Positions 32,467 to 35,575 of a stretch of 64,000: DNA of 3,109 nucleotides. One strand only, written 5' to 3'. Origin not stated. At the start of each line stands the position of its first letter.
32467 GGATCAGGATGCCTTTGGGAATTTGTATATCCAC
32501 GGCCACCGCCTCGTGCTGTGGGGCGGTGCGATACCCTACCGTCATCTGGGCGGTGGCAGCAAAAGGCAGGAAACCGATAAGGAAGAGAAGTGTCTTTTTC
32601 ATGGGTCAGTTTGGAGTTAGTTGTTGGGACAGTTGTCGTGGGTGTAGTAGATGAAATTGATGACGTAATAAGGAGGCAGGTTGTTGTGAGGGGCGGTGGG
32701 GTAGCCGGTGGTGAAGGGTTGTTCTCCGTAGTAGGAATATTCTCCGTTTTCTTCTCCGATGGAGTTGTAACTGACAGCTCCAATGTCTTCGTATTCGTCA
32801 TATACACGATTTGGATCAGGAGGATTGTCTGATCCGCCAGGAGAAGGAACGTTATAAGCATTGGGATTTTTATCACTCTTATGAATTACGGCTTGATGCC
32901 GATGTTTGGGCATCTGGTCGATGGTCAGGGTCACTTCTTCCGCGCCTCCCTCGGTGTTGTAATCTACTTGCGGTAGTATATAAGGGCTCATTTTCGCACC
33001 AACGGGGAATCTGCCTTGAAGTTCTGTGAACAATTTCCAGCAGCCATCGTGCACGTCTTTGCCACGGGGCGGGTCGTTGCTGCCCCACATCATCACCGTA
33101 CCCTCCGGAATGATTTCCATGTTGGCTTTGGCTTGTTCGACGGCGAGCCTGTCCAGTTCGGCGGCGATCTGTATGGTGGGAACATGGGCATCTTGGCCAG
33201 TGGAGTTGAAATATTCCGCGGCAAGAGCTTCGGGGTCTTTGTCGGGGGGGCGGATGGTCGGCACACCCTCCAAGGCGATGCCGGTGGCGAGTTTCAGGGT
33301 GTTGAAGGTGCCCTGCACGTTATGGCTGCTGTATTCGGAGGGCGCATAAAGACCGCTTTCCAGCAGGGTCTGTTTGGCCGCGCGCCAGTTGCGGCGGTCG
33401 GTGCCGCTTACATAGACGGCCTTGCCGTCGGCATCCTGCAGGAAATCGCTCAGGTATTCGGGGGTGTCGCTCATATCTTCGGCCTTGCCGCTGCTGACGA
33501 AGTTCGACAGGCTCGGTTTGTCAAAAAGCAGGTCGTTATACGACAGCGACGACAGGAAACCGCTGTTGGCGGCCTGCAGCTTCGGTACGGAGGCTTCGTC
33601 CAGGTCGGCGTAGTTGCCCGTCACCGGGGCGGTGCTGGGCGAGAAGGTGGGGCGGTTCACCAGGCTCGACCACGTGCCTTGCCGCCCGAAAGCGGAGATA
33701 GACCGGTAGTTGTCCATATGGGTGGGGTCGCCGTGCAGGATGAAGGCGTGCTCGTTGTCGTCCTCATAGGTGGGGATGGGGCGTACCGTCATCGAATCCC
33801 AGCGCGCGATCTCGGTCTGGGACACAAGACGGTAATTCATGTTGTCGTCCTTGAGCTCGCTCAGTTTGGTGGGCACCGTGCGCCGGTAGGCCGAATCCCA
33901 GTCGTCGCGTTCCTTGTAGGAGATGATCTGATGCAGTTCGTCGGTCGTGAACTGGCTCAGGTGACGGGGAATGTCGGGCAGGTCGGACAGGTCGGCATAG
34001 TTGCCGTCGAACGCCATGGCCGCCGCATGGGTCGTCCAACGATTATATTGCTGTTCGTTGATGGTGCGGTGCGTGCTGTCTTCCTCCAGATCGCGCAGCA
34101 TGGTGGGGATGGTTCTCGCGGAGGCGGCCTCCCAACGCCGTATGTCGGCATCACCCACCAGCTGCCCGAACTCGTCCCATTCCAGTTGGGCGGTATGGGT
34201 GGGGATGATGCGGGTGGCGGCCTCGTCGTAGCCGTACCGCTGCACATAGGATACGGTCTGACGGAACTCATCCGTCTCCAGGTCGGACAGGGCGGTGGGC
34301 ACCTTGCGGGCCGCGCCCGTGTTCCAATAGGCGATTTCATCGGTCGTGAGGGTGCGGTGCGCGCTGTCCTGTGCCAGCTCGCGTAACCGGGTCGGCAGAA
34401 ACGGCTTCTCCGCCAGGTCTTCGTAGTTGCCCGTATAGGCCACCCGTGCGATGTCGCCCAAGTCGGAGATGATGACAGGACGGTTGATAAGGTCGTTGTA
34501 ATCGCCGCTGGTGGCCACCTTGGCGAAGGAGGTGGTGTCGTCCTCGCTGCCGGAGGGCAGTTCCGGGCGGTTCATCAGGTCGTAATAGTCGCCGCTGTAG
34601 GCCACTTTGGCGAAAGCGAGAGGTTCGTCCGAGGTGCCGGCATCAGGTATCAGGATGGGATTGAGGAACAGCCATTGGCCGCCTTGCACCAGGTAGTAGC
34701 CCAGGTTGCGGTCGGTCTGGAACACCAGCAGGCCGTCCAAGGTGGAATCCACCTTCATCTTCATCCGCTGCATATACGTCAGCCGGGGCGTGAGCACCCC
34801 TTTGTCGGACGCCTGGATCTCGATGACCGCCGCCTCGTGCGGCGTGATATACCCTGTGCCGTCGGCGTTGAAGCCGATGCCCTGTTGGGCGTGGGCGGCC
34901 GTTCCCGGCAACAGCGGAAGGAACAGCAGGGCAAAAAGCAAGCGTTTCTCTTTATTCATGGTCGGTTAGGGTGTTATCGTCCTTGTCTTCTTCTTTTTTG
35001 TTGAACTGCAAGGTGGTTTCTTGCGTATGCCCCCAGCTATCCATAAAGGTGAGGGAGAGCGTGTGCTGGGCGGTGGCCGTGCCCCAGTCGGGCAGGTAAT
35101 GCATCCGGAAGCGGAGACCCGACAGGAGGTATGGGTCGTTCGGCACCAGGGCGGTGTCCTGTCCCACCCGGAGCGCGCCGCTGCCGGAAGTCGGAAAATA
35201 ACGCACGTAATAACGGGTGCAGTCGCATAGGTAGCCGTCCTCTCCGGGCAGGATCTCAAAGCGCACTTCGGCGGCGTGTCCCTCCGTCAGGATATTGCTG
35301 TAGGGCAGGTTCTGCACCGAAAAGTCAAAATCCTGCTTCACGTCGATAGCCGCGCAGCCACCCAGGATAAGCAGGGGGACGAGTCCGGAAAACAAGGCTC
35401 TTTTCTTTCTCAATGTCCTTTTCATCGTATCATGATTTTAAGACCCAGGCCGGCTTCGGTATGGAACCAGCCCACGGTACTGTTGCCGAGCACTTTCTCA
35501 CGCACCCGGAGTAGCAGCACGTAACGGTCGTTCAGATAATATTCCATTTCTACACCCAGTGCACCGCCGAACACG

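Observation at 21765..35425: Tail-fibre / T9SS display module translationally coupled to the end of a conjugative tra operon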

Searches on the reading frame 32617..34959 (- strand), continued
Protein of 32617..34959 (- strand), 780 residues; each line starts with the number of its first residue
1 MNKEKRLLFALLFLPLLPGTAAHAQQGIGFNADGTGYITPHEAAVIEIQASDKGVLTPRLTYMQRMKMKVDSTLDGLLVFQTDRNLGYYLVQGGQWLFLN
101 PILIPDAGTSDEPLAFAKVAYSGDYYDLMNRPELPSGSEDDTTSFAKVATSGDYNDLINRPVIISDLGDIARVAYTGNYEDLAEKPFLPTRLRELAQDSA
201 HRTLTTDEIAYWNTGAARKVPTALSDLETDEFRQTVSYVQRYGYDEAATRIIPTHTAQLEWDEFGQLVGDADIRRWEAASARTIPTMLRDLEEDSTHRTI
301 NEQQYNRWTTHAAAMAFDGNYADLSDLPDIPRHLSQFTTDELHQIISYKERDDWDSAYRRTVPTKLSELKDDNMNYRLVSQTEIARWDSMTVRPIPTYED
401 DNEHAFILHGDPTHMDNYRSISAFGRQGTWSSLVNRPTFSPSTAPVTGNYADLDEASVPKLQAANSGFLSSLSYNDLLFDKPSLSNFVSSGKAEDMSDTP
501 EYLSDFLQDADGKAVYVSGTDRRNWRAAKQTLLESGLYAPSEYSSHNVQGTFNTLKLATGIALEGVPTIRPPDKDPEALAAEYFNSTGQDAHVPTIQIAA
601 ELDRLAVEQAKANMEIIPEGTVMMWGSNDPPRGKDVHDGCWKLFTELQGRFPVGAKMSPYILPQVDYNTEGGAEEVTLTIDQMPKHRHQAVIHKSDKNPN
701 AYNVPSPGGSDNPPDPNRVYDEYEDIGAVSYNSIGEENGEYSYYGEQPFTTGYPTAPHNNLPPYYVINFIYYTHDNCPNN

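Call 96: find_encoding_contigs(protein=P0011, flank=10000, max_places=1)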
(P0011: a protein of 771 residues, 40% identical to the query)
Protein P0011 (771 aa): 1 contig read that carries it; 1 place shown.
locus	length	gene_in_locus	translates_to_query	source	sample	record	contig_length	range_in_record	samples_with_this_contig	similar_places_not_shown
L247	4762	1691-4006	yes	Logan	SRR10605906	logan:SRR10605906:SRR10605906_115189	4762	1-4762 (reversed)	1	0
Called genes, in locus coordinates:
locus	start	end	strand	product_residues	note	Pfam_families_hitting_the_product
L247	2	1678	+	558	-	?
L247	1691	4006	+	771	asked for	PF26696:PTL_trimer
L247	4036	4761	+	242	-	?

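Call 99: find_encoding_contigs(protein=window:32617-34959:-, flank=2000, max_places=3)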
Protein window:32617-34959:- (780 aa): no gene with exactly this product is on record in the collection.

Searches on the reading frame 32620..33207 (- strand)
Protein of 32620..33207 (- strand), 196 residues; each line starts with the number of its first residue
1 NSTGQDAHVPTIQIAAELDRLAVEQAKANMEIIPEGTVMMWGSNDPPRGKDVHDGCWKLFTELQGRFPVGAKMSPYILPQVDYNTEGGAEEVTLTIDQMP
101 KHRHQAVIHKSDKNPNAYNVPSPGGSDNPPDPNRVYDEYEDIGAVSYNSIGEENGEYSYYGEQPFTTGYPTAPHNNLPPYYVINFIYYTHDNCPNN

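Call 49: search_solved_structures(query=A4, max_evalue=1, show_alignments=3)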
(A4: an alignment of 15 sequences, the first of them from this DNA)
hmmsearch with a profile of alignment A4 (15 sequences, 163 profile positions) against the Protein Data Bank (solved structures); distinct sequences matched with E-value up to 1: 6.
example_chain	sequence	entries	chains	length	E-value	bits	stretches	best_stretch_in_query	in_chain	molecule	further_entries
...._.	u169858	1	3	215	6.4e-11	45.8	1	6-155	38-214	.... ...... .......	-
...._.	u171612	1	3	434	3.8e-05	27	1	31-155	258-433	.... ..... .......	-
6ov6_A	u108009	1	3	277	0.015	18.6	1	33-155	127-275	C24 PROTEIN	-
2fkk_A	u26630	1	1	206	0.13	15.6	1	25-151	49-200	Baseplate structural protein Gp10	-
1pdi_A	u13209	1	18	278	0.41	13.9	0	25-53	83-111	Short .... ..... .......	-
1ocy_A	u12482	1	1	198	0.6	13.4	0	27-53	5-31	BACTERIOPHAGE T4 SHORT TAIL FIBRE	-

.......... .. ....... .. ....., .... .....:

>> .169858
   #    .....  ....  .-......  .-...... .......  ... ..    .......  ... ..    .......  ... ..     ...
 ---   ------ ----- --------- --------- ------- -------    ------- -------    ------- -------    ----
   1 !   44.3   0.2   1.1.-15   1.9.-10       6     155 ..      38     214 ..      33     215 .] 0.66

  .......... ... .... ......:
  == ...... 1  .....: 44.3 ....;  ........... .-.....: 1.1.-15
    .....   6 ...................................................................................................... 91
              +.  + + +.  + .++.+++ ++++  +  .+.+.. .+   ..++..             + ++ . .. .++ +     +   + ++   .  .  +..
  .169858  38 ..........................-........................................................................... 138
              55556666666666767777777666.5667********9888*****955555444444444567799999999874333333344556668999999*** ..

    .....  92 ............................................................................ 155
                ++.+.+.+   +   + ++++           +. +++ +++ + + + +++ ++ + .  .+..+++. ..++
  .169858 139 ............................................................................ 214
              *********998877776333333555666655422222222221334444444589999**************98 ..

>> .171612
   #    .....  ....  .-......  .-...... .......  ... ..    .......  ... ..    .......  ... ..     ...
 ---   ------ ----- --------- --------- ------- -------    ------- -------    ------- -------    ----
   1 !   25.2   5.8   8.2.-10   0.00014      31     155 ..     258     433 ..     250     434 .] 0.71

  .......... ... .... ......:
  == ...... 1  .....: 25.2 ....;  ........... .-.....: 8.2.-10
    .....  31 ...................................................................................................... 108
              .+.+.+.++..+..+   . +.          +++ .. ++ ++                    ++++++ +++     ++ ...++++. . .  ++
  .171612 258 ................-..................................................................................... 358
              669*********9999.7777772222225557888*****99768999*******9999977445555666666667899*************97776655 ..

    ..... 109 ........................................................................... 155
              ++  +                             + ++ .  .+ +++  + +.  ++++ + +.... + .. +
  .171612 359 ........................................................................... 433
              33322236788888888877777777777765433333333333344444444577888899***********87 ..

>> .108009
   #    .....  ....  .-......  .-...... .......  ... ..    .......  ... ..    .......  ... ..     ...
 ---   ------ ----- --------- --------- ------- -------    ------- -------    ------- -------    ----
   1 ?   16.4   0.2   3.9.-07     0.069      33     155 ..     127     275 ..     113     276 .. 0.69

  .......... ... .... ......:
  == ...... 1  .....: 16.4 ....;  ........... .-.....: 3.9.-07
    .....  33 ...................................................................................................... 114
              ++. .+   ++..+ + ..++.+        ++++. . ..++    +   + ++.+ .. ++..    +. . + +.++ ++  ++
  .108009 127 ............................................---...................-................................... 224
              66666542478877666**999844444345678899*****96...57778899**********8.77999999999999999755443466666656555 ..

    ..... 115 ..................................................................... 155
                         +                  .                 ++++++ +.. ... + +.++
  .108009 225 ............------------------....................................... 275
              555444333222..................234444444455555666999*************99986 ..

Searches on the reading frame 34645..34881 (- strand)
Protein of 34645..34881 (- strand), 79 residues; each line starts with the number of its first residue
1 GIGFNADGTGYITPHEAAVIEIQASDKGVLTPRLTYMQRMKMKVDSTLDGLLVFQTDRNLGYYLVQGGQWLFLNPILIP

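Call 50: search_solved_structures(query=A5, max_evalue=5, show_alignments=2)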
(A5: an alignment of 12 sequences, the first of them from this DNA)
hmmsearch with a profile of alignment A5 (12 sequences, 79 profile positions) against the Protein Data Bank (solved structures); distinct sequences matched with E-value up to 5: 1.
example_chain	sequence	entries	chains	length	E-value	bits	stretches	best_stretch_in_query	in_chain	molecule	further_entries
7jr9_A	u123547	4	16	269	1.1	12.1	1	43-77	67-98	Radial spoke protein 9 | Flagellar radial spoke protein 9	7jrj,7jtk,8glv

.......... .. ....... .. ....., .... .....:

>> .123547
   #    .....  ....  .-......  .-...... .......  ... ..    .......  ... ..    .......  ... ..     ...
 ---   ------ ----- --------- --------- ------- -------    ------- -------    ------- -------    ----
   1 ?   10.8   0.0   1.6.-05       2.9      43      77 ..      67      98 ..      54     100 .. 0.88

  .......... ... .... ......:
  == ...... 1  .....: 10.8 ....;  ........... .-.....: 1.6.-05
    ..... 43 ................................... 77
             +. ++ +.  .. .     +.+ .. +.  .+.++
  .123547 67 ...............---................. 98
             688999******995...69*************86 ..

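Call 54: find_homologous_proteins(query=A5, max_evalue=0.001)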
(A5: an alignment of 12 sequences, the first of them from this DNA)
Query A5 (12 sequences) (79 aa, profile of the alignment): 30 proteins with E <= 0.001 among 768 candidates.
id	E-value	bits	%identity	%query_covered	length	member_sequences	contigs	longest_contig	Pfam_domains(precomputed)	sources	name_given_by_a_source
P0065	2.7e-16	77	41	80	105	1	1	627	PF26696.1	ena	-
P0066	5.3e-16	76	37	92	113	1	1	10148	PF26696.1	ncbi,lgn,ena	-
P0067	1.9e-15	74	39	84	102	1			PF26696.1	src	-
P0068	2.2e-15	74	34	92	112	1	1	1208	PF26696.1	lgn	-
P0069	2.5e-15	74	34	92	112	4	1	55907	PF26696.1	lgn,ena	-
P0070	5.7e-15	72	36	73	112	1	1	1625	PF26696.1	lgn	-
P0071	6.0e-15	72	41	73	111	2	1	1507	PF26696.1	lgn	-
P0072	8.8e-15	72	36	73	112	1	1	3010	PF26696.1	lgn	-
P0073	9.3e-15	72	34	92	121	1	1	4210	PF26696.1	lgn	-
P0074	1.1e-14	72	43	87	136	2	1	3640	PF26696.1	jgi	jgi:hypothetical protein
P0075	2.1e-14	71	41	84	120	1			PF26696.1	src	-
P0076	2.2e-14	71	39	85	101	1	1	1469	PF26696.1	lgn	-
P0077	2.7e-14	70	42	84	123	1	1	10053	PF26696.1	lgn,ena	-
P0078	1.1e-13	68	40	91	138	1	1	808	PF26696.1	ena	-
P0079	4.0e-13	67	35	80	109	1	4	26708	PF26696.1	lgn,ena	-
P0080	7.2e-13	66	35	87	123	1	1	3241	PF26696.1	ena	-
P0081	1.0e-12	65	40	80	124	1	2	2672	PF26696.1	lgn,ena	-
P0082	1.3e-12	65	32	86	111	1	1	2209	PF26696.1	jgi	jgi:hypothetical protein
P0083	2.5e-11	61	39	77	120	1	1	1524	PF26696.1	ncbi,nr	ncbi:MAG TPA: hypothetical protein VHK69_02330, partial [Chitinophagaceae bacterium]|nr:hypothetical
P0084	1.1e-9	56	45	71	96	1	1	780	PF26696.1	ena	-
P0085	2.2e-9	55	36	95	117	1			PF26696.1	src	-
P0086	4.8e-8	50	42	73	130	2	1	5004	PF26696.1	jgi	-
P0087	2.1e-7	48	36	89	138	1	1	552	PF26696.1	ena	-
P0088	3.1e-7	48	30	81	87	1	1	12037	PF26696.1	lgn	-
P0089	1.4e-6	46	36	89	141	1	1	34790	PF26696.1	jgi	jgi:hypothetical protein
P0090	1.1e-5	43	40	80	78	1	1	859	PF26696.1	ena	-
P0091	2.7e-5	41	33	72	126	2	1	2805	PF26696.1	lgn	-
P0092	1.3e-4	39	46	66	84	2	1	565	PF26696.1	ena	-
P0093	5.3e-4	37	45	62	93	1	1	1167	PF26696.1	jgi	jgi:hypothetical protein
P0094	5.9e-4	37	34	52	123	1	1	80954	PF26696.1,PF07603.18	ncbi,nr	ncbi:DUF1566 domain-containing protein [Polaribacter sp.]|nr:DUF1566 domain-containing protein [Pola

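Call 78: search_protein_representatives(protein=window:34645-34881:-)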
Query: 79 residues. Proteins with E-value up to 0.001 (for the whole library): 4726; up to 1e-10: 350; up to 1e-30: 12. The best 150 are listed.
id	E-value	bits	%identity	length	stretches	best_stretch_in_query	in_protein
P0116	6.7e-49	179.0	35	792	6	8-72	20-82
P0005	1.4e-41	155.7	92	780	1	1-79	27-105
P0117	3.9e-41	154.3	37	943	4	8-74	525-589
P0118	5.5e-38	144.3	37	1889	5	8-72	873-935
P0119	1.1e-35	136.9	40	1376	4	8-70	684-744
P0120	1.8e-35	136.3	36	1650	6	8-70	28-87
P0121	8.9e-35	134.1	33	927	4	12-75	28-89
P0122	2.1e-34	132.9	39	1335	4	2-73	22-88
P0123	3.0e-32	126.0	41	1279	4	8-68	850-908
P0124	1.1e-31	124.2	40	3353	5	8-70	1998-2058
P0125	3.9e-31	122.5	37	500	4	7-75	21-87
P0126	9.2e-31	121.3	37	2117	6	16-71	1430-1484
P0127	1.1e-30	121.0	38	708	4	8-73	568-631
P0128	6.6e-30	118.6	32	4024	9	7-61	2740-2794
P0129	2.0e-29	117.0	40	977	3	5-75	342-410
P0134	6.5e-28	112.2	39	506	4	3-71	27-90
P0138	4.5e-25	103.2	40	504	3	4-74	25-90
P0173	2.8e-18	81.6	38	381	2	8-74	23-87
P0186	2.4e-17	78.6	36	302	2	7-75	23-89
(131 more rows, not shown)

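Call 79: search_protein_families(library=pfam, proteins=[P0116, P0117, P0119, P0121, P0125, P0127, P0134, P0138, P0173, P0186], max_evalue=0.001)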
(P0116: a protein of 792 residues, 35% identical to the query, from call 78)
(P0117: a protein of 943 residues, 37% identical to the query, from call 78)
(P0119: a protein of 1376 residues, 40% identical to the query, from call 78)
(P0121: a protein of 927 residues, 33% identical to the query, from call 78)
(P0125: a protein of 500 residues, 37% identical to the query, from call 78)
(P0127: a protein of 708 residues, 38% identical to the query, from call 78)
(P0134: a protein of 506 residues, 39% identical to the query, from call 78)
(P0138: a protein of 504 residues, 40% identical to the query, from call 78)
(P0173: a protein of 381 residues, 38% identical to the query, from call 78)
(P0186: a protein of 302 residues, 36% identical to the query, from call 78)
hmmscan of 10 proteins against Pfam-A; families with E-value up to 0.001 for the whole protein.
P0116 (792 aa): 1 family
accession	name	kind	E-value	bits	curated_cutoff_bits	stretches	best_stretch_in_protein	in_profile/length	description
PF05523.17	FdtA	-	0.00033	20.9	23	0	202-239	73-109/131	WxcM-like, C-terminal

P0117 (943 aa): 1 family
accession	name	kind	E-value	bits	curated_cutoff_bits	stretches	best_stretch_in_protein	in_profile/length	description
PF05658.19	YadA_head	-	2.9e-09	37.5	25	2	186-210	1-25/27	YadA head domain repeat (2 copies)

P0119 (1376 aa): 1 family
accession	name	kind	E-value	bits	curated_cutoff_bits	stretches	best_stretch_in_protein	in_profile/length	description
PF13884.11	Peptidase_S74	-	1.3e-08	35.5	22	1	1230-1306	1-56/58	Chaperone of endosialidase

P0121 (927 aa): 0 families

P0125 (500 aa): 0 families

P0127 (708 aa): 0 families

P0134 (506 aa): 1 family
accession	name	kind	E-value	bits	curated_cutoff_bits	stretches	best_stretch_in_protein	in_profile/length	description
PF13884.11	Peptidase_S74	-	4.2e-16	59.4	22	1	379-438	1-57/58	Chaperone of endosialidase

P0138 (504 aa): 1 family
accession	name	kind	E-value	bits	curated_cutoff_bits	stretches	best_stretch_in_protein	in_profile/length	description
PF13884.11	Peptidase_S74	-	2.1e-12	47.6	22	1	396-449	1-57/58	Chaperone of endosialidase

P0173 (381 aa): 2 families
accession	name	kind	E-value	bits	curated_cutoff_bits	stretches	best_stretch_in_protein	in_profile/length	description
PF01391.23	Collagen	-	4.9e-07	29.8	27.2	1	137-168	18-49/60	Collagen triple helix repeat (20 copies)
PF07603.17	Lcl_C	-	8.9e-06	26.4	34.9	1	279-331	17-59/117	Lcl C-terminal domain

P0186 (302 aa): 0 families

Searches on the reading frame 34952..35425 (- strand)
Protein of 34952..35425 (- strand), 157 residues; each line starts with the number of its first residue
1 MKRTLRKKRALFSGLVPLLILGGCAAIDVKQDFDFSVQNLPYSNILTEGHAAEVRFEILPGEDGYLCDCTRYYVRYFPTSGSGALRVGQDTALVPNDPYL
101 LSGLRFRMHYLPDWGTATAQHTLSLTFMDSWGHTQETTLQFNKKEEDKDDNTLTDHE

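Call 4: search_protein_families(library=pfam, proteins=[window:34952-35425:-], max_evalue=0.1)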
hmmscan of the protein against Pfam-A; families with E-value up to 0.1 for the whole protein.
window:34952-35425:- (157 aa): 1 family
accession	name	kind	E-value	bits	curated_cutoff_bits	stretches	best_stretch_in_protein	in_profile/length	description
PF12988.13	TraQ_transposon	-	2.3e-25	89.6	27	1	18-144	12-133/133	TraQ conjugal transfer protein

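Call 5: search_protein_families(library=ncbifam, proteins=[window:34952-35425:-], max_evalue=0.1)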
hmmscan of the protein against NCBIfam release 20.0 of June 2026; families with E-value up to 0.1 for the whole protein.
window:34952-35425:- (157 aa): 0 families
